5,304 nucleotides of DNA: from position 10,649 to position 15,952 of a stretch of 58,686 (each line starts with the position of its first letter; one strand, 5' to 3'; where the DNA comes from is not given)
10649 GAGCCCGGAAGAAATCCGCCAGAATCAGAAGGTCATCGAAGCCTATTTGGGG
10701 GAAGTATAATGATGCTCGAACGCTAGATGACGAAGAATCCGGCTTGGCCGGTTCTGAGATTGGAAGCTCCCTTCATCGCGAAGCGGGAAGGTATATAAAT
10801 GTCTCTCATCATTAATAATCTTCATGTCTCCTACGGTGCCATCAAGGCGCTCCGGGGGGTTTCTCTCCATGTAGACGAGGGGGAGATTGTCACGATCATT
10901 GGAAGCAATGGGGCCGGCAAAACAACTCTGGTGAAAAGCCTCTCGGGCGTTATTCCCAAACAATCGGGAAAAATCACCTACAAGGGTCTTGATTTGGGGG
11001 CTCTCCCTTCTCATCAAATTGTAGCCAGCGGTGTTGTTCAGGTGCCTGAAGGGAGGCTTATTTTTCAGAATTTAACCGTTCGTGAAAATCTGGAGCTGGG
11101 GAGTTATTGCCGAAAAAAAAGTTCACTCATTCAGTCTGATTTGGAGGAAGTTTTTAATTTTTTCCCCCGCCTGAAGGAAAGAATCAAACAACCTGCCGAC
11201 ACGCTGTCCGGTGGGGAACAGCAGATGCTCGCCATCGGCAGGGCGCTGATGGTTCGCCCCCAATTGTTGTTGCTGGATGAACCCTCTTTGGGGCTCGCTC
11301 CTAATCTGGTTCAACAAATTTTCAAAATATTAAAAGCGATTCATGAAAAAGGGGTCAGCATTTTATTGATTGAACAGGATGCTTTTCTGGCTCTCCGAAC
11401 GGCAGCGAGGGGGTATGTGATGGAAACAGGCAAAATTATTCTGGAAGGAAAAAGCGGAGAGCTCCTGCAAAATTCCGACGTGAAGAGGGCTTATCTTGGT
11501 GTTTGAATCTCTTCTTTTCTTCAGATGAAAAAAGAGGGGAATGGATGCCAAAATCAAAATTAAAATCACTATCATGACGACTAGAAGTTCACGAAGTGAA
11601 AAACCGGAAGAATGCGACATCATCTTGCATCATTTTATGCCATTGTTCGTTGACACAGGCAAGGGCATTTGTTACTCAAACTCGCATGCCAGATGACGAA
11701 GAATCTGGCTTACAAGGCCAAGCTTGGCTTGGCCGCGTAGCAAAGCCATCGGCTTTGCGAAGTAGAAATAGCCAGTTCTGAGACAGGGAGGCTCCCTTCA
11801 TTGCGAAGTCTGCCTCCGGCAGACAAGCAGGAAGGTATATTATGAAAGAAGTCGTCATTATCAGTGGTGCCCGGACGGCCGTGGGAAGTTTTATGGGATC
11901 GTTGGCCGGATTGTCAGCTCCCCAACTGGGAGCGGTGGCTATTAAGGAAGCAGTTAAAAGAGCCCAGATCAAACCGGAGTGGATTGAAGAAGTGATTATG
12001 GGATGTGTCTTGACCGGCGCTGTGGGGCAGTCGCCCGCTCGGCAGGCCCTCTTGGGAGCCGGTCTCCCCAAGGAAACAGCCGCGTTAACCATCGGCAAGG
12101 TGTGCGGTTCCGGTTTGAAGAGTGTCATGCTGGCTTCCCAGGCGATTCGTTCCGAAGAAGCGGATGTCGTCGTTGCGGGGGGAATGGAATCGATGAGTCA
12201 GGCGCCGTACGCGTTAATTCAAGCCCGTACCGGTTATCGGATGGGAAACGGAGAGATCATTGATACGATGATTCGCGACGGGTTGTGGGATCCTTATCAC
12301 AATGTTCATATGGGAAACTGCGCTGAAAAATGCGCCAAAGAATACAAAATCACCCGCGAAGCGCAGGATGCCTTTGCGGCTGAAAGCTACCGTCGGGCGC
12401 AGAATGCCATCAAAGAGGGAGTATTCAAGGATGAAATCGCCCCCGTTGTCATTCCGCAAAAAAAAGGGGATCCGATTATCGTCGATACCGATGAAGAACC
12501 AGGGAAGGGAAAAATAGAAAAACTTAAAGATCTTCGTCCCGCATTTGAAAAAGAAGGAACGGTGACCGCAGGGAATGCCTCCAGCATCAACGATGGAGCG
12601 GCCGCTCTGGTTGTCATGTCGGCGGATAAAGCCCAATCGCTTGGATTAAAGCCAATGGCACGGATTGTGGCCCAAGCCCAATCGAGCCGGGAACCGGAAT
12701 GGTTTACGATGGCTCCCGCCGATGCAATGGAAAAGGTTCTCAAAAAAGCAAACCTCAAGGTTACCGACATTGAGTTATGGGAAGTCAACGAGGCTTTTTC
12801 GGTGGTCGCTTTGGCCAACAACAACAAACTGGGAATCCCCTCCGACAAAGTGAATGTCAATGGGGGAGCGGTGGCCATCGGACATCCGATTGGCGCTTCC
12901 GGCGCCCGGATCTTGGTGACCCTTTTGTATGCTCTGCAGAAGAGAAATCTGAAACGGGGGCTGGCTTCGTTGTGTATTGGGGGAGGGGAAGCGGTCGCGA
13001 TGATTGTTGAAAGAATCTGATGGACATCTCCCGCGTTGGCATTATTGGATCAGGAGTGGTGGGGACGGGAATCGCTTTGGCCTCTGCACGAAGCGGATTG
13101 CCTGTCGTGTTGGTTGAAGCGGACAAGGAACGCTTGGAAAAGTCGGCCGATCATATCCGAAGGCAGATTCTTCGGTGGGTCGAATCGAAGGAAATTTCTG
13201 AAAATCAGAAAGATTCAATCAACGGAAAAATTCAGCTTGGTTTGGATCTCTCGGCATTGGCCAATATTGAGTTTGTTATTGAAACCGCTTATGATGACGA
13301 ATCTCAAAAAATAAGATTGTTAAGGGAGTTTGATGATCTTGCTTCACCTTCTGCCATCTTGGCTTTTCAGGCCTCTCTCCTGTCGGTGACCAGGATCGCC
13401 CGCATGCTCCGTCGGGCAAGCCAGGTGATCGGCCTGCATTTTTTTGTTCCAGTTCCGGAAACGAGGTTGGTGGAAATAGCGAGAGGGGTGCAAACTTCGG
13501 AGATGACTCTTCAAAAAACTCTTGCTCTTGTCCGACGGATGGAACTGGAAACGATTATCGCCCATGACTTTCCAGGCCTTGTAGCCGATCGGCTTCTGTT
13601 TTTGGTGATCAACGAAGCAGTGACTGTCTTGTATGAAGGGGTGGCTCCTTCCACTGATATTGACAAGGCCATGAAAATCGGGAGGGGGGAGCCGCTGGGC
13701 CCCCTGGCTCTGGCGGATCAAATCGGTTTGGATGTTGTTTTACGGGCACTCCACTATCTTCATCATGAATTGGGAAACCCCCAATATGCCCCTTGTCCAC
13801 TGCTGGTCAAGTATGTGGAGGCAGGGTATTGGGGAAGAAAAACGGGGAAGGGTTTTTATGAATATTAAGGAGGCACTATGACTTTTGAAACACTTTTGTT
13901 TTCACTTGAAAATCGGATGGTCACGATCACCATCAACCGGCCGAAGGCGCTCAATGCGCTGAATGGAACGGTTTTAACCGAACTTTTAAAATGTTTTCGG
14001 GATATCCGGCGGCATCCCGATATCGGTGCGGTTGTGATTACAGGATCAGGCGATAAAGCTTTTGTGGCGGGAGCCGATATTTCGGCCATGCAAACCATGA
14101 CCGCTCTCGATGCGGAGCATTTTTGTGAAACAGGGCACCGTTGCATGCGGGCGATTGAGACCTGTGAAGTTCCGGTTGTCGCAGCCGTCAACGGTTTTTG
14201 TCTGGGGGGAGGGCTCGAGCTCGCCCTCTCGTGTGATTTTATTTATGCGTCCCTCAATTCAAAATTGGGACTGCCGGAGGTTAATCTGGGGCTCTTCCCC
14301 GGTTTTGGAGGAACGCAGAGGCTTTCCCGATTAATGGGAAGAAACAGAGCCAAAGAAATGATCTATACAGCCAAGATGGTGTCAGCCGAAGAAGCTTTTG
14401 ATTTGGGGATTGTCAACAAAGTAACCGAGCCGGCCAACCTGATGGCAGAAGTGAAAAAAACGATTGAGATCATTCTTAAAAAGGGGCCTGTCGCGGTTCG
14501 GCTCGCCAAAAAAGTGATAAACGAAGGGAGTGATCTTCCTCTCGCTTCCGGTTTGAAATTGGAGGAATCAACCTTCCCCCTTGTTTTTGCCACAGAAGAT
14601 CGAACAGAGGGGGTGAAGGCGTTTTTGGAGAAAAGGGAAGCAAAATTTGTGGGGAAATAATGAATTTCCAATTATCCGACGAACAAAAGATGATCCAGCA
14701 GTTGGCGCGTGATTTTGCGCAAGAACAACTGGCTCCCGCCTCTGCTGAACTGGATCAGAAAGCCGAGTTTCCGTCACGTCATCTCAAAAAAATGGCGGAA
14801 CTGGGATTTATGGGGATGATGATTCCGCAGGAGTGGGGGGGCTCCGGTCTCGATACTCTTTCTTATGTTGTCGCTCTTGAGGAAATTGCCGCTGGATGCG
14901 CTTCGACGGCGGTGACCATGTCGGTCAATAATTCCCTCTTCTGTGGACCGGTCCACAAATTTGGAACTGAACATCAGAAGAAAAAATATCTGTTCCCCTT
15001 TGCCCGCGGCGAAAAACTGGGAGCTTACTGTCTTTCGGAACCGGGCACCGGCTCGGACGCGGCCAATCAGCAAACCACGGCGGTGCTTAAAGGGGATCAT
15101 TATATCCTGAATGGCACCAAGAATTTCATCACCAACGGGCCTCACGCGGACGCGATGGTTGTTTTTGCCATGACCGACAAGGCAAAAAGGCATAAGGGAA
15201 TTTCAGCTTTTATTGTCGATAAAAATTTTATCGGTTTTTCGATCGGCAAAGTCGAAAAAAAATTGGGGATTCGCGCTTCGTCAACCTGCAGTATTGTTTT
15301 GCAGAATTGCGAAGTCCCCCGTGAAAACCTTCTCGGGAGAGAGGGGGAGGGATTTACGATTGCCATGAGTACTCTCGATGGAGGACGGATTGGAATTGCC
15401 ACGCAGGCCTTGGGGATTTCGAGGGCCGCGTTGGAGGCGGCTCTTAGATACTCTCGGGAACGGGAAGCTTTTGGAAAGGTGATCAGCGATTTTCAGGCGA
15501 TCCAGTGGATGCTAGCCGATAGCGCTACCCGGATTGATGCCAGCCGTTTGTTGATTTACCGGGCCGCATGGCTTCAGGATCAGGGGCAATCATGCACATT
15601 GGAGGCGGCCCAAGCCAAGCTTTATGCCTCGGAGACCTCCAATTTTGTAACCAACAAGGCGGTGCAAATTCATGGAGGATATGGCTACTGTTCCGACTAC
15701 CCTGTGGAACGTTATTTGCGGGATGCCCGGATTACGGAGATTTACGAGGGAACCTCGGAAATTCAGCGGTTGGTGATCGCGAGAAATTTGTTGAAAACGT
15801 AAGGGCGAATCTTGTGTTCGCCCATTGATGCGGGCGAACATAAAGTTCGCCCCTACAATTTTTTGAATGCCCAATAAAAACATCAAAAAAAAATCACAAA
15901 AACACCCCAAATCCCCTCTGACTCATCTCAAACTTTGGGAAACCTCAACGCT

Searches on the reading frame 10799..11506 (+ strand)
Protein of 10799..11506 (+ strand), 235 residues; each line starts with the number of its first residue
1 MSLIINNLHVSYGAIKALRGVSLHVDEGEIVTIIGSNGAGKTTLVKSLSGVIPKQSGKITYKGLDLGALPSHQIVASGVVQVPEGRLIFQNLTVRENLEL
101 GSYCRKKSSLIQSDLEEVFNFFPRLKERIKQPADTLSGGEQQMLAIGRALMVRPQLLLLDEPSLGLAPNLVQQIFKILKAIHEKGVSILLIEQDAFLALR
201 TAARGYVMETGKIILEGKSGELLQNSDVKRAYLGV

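Call 103: search_protein_families(library=pfam, proteins=[window:10799-11506:+], max_evalue=0.00001)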
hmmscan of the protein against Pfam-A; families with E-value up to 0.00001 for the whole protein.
window:10799-11506:+ (235 aa): 2 families
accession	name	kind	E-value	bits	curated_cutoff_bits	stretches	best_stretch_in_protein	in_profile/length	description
PF00005.33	ABC_tran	-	2.8e-31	109.4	25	1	18-163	1-136/137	ABC transporter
PF13304.12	AAA_21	-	3.4e-10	40.9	27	1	124-190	226-295/304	AAA domain, putative AbiEii toxin, Type IV TA system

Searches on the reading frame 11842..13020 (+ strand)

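Call 17: search_protein_families(library=ncbifam, proteins=[window:11842-13020:+], max_evalue=0.00001)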
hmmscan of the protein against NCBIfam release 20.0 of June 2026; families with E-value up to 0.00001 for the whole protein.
window:11842-13020:+ (392 aa): 41 families (the best 25 are shown)
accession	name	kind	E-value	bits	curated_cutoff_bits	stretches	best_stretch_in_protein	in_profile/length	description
NF005404.0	PRK06954.1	subfamily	3.6e-152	507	687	1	2-390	7-395/397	acetyl-CoA C-acetyltransferase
NF004206.0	PRK05656.1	subfamily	1.2e-150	502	688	1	1-391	1-392/392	acetyl-CoA C-acetyltransferase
NF006086.0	PRK08235.1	equivalog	3.1e-147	490.8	526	1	1-390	1-391/393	acetyl-CoA C-acetyltransferase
TIGR01930.1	AcCoA-C-Actrans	subfamily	7.8e-139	462.9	240.55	1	6-390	1-385/385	acetyl-CoA C-acyltransferase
NF006552.0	PRK09051.1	subfamily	4.4e-127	424.6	565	1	1-392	3-395/395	beta-ketothiolase BktB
NF042999.1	bketothiol_BktB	equivalog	5.1e-118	394.7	725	1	2-392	3-394/394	beta-ketothiolase BktB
NF042967.1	AcCoAtase_PhaA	equivalog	1.1e-115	387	740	1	1-392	1-396/396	acetyl-CoA acetyltransferase PhaA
NF005152.0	PRK06633.1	equivalog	7.7e-114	380.3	675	1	2-392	3-392/392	acetyl-CoA C-acetyltransferase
NF006551.0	PRK09050.1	subfamily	1.4e-109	366.8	605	1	1-392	1-401/401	3-oxoadipyl-CoA thiolase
TIGR02430.1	pcaF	equivalog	8.5e-108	360.9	597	1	2-392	1-400/400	3-oxoadipyl-CoA thiolase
NF004853.0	PRK06205.1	subfamily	7.6e-107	357.8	551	1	1-392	1-403/404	acetyl-CoA C-acetyltransferase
NF004983.0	PRK06366.1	equivalog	2.4e-100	336.2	627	1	1-390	1-385/388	acetyl-CoA C-acetyltransferase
NF005890.0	PRK07851.1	equivalog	5.4e-94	315.5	580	1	1-392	1-405/406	acetyl-CoA C-acetyltransferase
NF006001.0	PRK08131.1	equivalog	1.1e-92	311.1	622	1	2-392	2-400/401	3-oxoadipyl-CoA thiolase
NF005805.0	PRK07661.1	equivalog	1.2e-92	310.9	633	1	1-391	1-390/391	acetyl-CoA C-acetyltransferase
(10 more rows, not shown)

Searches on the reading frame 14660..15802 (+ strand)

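Call 103: search_protein_families(library=pfam, proteins=[window:14660-15802:+], max_evalue=0.00001)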
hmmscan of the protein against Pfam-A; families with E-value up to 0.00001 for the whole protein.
window:14660-15802:+ (380 aa): 4 families
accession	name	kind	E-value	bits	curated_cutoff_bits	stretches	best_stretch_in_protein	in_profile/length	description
PF00441.29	Acyl-CoA_dh_1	-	3.2e-54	183.6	22.4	1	229-378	1-150/150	Acyl-CoA dehydrogenase, C-terminal domain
PF02771.21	Acyl-CoA_dh_N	-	2e-40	138.1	22.9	1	6-118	1-113/113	Acyl-CoA dehydrogenase, N-terminal domain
PF02770.24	Acyl-CoA_dh_M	-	3e-27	95.1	33.3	1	122-217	1-97/97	Acyl-CoA dehydrogenase, middle domain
PF08028.16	Acyl-CoA_dh_2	-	3.7e-25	89.2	22.7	1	244-366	1-133/134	Acyl-CoA dehydrogenase, C-terminal domain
